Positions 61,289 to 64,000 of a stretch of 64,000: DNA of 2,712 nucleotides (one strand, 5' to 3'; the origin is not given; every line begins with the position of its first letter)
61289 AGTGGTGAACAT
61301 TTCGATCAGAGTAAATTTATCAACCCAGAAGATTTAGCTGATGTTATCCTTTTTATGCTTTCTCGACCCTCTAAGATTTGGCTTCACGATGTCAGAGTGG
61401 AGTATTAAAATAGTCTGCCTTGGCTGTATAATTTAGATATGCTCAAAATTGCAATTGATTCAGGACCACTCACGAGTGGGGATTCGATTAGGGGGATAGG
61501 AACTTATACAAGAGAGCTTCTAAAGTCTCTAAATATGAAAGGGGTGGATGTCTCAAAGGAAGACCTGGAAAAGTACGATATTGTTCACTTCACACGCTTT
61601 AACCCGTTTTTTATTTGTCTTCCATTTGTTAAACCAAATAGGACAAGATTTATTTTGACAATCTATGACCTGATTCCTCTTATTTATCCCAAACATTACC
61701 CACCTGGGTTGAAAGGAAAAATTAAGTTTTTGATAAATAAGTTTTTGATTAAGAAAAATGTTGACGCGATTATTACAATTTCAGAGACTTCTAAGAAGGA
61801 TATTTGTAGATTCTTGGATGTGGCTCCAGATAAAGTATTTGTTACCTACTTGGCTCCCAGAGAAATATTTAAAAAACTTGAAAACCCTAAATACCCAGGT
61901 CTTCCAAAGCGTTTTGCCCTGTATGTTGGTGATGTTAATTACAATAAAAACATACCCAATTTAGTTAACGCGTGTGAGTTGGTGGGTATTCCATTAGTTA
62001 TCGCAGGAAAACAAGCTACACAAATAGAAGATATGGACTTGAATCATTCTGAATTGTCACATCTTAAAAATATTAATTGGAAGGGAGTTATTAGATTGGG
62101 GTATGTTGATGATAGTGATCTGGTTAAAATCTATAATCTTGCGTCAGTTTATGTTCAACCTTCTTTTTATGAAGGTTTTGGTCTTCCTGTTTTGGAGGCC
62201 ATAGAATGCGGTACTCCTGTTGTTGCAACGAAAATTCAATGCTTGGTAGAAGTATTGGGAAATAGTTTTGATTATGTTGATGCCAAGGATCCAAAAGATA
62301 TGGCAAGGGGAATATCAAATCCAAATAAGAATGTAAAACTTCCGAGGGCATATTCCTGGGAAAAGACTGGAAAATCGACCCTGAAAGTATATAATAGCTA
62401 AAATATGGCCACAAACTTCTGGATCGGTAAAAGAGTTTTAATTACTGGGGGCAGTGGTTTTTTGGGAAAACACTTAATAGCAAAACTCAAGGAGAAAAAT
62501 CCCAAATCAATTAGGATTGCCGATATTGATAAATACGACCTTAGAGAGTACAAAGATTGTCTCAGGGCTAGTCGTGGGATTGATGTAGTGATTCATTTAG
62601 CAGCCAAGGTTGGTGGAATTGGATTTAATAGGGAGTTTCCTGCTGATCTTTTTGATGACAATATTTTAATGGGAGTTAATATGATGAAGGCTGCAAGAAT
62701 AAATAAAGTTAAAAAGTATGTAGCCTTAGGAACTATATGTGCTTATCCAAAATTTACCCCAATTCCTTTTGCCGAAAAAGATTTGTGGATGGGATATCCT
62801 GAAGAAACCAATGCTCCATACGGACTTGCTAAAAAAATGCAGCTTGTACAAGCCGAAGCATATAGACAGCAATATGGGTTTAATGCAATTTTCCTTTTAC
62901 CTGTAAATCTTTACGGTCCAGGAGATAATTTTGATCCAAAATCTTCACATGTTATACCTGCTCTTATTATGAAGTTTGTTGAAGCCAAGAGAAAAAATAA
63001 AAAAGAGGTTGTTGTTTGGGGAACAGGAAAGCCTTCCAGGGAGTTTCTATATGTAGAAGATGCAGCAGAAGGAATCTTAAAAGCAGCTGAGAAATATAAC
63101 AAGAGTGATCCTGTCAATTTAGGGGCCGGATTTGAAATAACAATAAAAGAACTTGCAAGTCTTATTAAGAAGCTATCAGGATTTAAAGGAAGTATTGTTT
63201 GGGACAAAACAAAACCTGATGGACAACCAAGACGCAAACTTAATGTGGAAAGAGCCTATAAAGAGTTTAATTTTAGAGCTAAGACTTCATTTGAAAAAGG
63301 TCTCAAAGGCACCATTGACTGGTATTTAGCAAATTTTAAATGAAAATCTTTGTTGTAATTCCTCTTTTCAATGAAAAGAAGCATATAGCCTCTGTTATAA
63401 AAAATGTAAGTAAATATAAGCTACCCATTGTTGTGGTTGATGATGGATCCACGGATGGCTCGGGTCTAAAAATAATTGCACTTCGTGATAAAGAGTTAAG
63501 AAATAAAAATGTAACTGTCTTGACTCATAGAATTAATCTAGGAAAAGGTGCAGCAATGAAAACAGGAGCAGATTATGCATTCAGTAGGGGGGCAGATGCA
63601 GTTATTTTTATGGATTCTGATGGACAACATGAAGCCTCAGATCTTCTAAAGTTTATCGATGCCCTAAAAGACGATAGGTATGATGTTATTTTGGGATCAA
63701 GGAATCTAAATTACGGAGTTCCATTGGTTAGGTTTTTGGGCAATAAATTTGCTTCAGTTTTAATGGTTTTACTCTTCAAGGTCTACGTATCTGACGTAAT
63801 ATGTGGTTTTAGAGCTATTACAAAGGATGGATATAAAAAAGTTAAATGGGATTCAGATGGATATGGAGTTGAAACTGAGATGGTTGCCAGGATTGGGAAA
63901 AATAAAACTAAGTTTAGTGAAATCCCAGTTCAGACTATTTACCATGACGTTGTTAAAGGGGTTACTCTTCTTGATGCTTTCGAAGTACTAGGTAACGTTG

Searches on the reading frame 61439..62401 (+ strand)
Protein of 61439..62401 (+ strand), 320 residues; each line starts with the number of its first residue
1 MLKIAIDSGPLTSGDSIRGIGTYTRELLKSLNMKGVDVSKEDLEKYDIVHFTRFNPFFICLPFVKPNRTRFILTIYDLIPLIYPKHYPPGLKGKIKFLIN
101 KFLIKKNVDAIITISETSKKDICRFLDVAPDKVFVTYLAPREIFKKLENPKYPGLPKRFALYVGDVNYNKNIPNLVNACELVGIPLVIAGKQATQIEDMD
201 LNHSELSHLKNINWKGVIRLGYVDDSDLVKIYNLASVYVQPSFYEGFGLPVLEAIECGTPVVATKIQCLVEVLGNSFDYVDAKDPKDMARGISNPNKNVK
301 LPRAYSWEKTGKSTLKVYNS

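Call 8: search_protein_families(library=pfam, proteins=[window:61439-62401:+], max_evalue=0.001)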
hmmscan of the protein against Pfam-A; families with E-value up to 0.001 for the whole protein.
window:61439-62401:+ (320 aa): 6 families
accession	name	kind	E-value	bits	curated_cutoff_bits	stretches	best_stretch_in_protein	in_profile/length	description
PF00534.26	Glycos_transf_1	-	6.4e-24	84.8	26.4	1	156-294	14-154/172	Glycosyl transferases group 1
PF13692.12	Glyco_trans_1_4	-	8.3e-20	71.9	27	1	160-293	4-137/142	Glycosyl transferases group 1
PF13439.12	Glyco_transf_4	-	6e-10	39.9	28.5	1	44-137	71-163/170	Glycosyltransferase Family 4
PF20706.3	GT4-conflict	-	3e-08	33.5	26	1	185-277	234-324/385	Family 4 Glycosyltransferase in conflict systems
PF13579.12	Glyco_trans_4_4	-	0.00038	21.3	29.7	0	44-136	70-155/158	Glycosyl transferase 4-like domain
PF13524.12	Glyco_trans_1_2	-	0.00075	19.9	25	0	183-294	14-110/144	Glycosyl transferase-like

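Call 39: search_protein_families(library=ncbifam, proteins=[window:61439-62401:+], max_evalue=0.00001)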
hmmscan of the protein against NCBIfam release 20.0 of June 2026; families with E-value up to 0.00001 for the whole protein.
window:61439-62401:+ (320 aa): 17 families
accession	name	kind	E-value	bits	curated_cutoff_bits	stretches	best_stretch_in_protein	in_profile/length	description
TIGR04047.1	MSMEG_0565_glyc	hypoth_equivalog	2.5e-18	66.3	259.85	1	159-319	195-372/373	MSMEG_0565 family glycosyltransferase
TIGR02149.1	glgA_Coryne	subfamily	8.3e-16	58.1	302.4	1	67-274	105-323/391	glycogen synthase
TIGR04157.1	glyco_rSAM_CFB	subfamily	1.6e-10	40.5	400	1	105-276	167-342/406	TIGR04157 family glycosyltransferase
TIGR03449.1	mycothiol_MshA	equivalog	3.1e-10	39.5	462.5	1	223-294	292-365/406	D-inositol-3-phosphate glycosyltransferase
NF053513.1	Gtran_IagA_BgsA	equivalog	2e-08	33.7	460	0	214-293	215-294/333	LTA glycolipid anchor biosynthesis glycosyltransferase, IagA/BgsA family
NF050063.1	ProtGlycPglJ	equivalog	3.6e-08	33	500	1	93-306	127-340/363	N-acetylgalactosamine-N,N'-diacetylbacillosaminyl-diphospho-undecaprenol 4-alpha-N-acetylgalactosaminyltransferase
NF049987.1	DaglGlyslTfaseDgs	equivalog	4.8e-08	32.3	500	0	215-279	212-276/332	processive diacylglycerol alpha-glucosyltransferase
NF041876.1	EPS_EpsE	equivalog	5.7e-08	32.4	400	1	184-302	246-365/389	exopolysaccharide biosynthesis GT4 family glycosyltransferase EpsE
NF046085.1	XrtY_assoc_Gly1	equivalog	6.1e-08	31.9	400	1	92-299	147-350/387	XrtY-associated glycosyltransferase XYAG1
TIGR02470.1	sucr_synth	equivalog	8e-08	30.8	810.4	1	223-295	631-706/784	sucrose synthase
NF038295.1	EPS_HpsP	equivalog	1.3e-07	31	550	1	185-294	240-348/388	hormogonium polysaccharide biosynthesis glycosyltransferase HpsP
TIGR03088.1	stp2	hypoth_equivalog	3e-07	29.8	409.05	1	225-301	263-341/374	TIGR03088 family PEP-CTERM/XrtA system glycosyltransferase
NF041010.1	glycosy_Agl16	equivalog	3.1e-07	29.6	575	1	91-294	118-317/352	glycosylation protein Agl16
NF053787.1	GlcN_PG_synth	equivalog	3.3e-07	29.5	480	1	221-294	248-322/361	N-acetylglucosaminyl phosphatidylglycerol synthase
TIGR03999.1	thiol_BshA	equivalog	4.8e-07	29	273.7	1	220-276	260-314/375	N-acetyl-alpha-D-glucosaminyl L-malate synthase BshA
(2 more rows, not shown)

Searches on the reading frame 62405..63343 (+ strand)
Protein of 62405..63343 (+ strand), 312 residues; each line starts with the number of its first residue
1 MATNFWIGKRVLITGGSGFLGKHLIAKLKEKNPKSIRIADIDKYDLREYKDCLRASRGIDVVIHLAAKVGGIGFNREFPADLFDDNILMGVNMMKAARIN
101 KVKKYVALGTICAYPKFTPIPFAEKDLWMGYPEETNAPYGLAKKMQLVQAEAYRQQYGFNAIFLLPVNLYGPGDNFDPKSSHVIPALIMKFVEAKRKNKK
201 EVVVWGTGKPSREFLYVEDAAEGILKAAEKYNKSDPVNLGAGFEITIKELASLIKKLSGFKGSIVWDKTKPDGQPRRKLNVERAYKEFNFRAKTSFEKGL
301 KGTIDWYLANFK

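Call 8: search_protein_families(library=pfam, proteins=[window:62405-63343:+], max_evalue=0.001)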
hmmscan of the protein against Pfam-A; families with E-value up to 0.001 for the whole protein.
window:62405-63343:+ (312 aa): 7 families
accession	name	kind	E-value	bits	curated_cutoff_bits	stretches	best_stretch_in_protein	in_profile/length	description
PF01370.27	Epimerase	-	1.4e-54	185.5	20.9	1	11-240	1-240/240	NAD dependent epimerase/dehydratase family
PF16363.11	GDP_Man_Dehyd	-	6.7e-24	85.4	27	1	35-301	53-330/332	GDP-mannose 4,6 dehydratase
PF02719.21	Polysacc_synt_2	-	8.9e-11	41.9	20.2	0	11-51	1-41/293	Polysaccharide biosynthesis protein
PF01073.25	3Beta_HSD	-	4.5e-10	39.5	22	1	12-231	1-232/280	3-beta hydroxysteroid dehydrogenase/isomerase family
PF07993.18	NAD_binding_4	-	1.9e-05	24.4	20.1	0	13-35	1-23/258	Male sterility protein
PF04321.23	RmlD_sub_bind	-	0.00011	21.8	27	1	10-67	2-60/287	RmlD substrate binding domain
PF13460.12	NAD_binding_10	-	0.0004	20.8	27.2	0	40-117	42-105/184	NAD(P)H-binding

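Call 39: search_protein_families(library=ncbifam, proteins=[window:62405-63343:+], max_evalue=0.00001)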
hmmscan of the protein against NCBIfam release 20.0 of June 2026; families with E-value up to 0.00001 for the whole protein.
window:62405-63343:+ (312 aa): 18 families
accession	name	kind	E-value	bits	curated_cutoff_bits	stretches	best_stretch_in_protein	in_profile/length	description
NF047922.1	GDPFucSynFcl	equivalog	1.6e-87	293.8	500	1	8-310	2-304/308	GDP-L-fucose synthase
TIGR04180.1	EDH_00030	hypoth_equivalog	5.6e-28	97.9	475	1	40-270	52-268/297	NAD-dependent 4,6-dehydratase LegB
TIGR01181.1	dTDP_gluc_dehyt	equivalog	1.1e-24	87.2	365.1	1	37-310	53-314/321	dTDP-glucose 4,6-dehydratase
TIGR01179.1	galE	equivalog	7.4e-19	67.7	262.3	1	55-307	67-325/332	UDP-glucose 4-epimerase GalE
NF011728.1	PRK15181.1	equivalog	2e-17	63.2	760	1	44-256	76-280/348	Vi polysaccharide biosynthesis UDP-N-acetylglucosaminuronic acid C-4 epimerase TviC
NF007490.0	PRK10084.1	subfamily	9.3e-16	57.7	649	1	136-310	164-337/361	dTDP-glucose 4,6-dehydratase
NF042422.1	oxyalk_red_OleD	equivalog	6.1e-13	48.8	580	1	10-233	2-220/329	2-alkyl-3-oxoalkanoate reductase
NF007582.0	PRK10217.1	equivalog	5.2e-12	45.5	698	1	59-310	75-334/355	dTDP-glucose 4,6-dehydratase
TIGR02197.1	heptose_epim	equivalog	1.3e-11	44.2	274.6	1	11-308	1-314/316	ADP-glyceromanno-heptose 6-epimerase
NF007956.0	PRK10675.1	subfamily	4.4e-11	42.5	394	1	53-306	68-328/338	UDP-glucose 4-epimerase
NF042423.1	oxyalk_red_Shew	equivalog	6.7e-09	35.2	580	1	9-243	9-236/331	2-alkyl-3-oxoalkanoate reductase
TIGR02622.1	CDP_4_6_dhtase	equivalog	9.5e-09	34.8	278.45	0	31-308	53-331/352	CDP-glucose 4,6-dehydratase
TIGR04130.1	FnlA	equivalog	1.6e-08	33.9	730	1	44-113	59-127/337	UDP-N-acetylglucosamine 4,6-dehydratase/5-epimerase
NF052578.1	StrlDmthSdmBMthl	equivalog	3e-08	33.8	600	1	44-260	50-247/328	sterol demethylase protein SdmB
TIGR03466.1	HpnA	hypoth_equivalog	5.9e-08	32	367.65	0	10-261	2-249/327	hopanoid-associated sugar epimerase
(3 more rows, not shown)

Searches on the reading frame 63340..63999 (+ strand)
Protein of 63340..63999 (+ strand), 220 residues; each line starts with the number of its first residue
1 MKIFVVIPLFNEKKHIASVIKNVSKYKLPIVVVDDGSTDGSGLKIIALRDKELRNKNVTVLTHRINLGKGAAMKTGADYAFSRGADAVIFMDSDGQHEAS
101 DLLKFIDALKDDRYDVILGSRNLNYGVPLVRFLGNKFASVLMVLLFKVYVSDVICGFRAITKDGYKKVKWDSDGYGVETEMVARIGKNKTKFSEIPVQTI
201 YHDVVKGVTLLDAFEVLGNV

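Call 52: search_solved_structures(query=window:63340-63999:+, max_evalue=0.001)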
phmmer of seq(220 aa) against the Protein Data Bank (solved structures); distinct sequences matched with E-value up to 0.001: 10.
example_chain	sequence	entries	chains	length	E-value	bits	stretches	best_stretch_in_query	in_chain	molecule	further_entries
5mlz_A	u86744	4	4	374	1.4e-08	38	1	1-196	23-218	Dolichol monophosphate mannose synthase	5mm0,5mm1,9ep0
9bhc_C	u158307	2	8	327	1.3e-06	31.6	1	2-159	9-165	Undecaprenyl-phosphate 4-deoxy-4-formamido-L-arabinose transferase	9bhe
8vxh_A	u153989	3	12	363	1.7e-06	31.3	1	2-159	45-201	Undecaprenyl-phosphate 4-deoxy-4-formamido-L-arabinose transferase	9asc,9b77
5eke_A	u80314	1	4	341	1.9e-06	31.1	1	3-140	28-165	Uncharacterized glycosyltransferase sll0501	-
5ekp_C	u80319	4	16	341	1.9e-06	31.1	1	3-140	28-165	Uncharacterized glycosyltransferase sll0501 | Glycosyltransferase sll0501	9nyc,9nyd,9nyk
9nye_A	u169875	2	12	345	2e-06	31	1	3-140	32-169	Glycosyltransferase sll0501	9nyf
9hwj_A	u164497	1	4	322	4.7e-06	29.8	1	2-123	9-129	Undecaprenyl-phosphate 4-deoxy-4-formamido-L-arabinose transferase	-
5hea_A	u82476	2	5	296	2.8e-05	27.3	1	3-118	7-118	Putative glycosyltransferase (GalT1)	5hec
5tze_C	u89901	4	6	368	0.00033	23.8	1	1-129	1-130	Glycosyl transferase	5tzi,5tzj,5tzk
5tz8_A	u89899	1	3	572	0.00054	23.1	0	1-129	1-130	Glycosyl transferase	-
